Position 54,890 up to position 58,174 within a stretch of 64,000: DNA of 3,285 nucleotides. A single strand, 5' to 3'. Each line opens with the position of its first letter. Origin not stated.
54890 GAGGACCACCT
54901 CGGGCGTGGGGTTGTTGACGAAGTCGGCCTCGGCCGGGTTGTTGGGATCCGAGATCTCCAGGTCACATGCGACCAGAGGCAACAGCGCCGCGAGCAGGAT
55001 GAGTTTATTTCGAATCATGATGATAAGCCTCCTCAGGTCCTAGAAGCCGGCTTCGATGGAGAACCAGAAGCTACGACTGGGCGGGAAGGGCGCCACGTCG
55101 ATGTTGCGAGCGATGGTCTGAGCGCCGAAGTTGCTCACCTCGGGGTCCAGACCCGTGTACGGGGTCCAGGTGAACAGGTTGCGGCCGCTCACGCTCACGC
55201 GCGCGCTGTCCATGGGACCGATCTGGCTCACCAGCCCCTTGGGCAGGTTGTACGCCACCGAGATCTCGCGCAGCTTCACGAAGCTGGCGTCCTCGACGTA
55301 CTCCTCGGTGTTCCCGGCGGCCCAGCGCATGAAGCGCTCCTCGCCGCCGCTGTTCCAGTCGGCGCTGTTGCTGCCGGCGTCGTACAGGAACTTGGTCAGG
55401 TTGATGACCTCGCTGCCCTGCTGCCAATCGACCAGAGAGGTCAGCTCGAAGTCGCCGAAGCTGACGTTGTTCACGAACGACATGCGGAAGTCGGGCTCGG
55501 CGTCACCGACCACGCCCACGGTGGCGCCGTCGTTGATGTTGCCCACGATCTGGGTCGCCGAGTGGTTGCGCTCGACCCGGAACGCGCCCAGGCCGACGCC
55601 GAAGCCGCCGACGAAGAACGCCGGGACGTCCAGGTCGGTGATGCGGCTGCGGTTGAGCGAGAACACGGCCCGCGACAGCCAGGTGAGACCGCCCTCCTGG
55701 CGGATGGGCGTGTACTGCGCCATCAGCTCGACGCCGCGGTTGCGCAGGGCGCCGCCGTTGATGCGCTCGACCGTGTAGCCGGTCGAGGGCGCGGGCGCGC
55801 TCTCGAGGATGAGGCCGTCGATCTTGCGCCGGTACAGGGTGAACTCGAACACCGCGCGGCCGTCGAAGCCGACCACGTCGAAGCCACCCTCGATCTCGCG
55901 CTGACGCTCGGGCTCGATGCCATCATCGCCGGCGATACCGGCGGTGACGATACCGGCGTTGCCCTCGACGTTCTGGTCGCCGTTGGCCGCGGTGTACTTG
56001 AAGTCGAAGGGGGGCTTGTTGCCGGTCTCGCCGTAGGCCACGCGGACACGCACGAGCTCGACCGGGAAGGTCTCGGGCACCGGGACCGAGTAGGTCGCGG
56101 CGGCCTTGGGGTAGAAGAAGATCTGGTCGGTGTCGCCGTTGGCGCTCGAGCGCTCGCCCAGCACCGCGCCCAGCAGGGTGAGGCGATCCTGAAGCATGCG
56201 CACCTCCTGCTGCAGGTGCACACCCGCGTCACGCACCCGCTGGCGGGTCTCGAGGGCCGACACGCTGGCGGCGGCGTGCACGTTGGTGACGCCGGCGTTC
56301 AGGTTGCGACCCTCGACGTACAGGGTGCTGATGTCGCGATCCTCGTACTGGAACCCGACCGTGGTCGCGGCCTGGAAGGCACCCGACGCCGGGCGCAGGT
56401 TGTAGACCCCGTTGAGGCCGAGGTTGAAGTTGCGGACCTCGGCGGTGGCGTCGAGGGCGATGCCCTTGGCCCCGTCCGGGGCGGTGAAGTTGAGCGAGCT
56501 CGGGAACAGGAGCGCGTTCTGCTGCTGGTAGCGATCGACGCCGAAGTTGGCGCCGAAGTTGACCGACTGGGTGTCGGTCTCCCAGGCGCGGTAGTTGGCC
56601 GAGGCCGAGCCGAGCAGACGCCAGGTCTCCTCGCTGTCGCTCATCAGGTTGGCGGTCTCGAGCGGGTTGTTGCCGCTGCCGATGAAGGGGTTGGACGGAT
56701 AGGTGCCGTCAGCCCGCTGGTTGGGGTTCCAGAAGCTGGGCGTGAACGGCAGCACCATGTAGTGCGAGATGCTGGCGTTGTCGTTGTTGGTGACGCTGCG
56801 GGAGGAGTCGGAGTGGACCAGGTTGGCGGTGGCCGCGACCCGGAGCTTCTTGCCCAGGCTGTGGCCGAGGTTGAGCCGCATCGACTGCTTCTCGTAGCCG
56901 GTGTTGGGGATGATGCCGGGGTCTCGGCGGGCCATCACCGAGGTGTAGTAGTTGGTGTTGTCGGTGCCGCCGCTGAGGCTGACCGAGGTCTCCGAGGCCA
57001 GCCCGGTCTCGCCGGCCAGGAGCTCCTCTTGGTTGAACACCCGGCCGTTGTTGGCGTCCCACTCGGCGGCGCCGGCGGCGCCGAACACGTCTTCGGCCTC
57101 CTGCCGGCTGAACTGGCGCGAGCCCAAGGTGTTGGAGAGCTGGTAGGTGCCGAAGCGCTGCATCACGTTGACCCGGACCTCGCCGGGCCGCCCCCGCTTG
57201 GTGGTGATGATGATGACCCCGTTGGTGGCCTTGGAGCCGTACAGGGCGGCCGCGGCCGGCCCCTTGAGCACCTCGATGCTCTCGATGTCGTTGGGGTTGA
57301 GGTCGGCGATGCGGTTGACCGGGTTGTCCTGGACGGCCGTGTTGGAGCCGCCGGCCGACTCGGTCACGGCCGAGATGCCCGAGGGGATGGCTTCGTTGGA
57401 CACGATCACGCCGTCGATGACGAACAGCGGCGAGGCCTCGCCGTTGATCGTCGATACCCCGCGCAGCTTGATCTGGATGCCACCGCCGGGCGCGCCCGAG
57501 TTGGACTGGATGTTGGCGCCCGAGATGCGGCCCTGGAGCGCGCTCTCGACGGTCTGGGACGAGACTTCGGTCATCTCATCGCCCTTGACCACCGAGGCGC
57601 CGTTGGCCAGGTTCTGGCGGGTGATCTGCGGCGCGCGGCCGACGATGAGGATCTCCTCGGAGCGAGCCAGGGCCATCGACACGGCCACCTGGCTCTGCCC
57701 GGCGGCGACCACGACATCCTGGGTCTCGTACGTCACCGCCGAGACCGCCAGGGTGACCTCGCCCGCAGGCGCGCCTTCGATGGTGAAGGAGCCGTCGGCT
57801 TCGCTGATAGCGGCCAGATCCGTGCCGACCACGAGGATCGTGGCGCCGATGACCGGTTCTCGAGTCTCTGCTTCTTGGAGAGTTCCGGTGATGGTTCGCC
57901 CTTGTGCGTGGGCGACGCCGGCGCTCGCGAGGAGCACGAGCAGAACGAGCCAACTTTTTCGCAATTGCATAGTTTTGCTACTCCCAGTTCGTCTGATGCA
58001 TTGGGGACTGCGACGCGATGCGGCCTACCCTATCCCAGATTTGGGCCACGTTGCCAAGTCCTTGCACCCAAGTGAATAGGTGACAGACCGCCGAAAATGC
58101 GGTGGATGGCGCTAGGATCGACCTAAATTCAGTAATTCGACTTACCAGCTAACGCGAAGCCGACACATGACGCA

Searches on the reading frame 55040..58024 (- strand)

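Call 86: search_protein_families(library=pfam, proteins=[window:55040-58024:-], max_evalue=0.00001)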
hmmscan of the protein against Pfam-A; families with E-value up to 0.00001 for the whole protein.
window:55040-58024:- (994 aa): 3 families
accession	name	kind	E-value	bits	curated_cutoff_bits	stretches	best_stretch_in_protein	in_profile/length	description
PF07715.20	Plug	-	5.4e-17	62.7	23.9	1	138-270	4-107/107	TonB-dependent Receptor Plug Domain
PF13715.12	CarbopepD_reg_2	-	1.7e-14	54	32.2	1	45-121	1-78/88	CarboxypepD_reg-like domain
PF13620.12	CarboxypepD_reg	-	1.1e-10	42.1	32.3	1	44-113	1-76/82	Carboxypeptidase regulatory-like domain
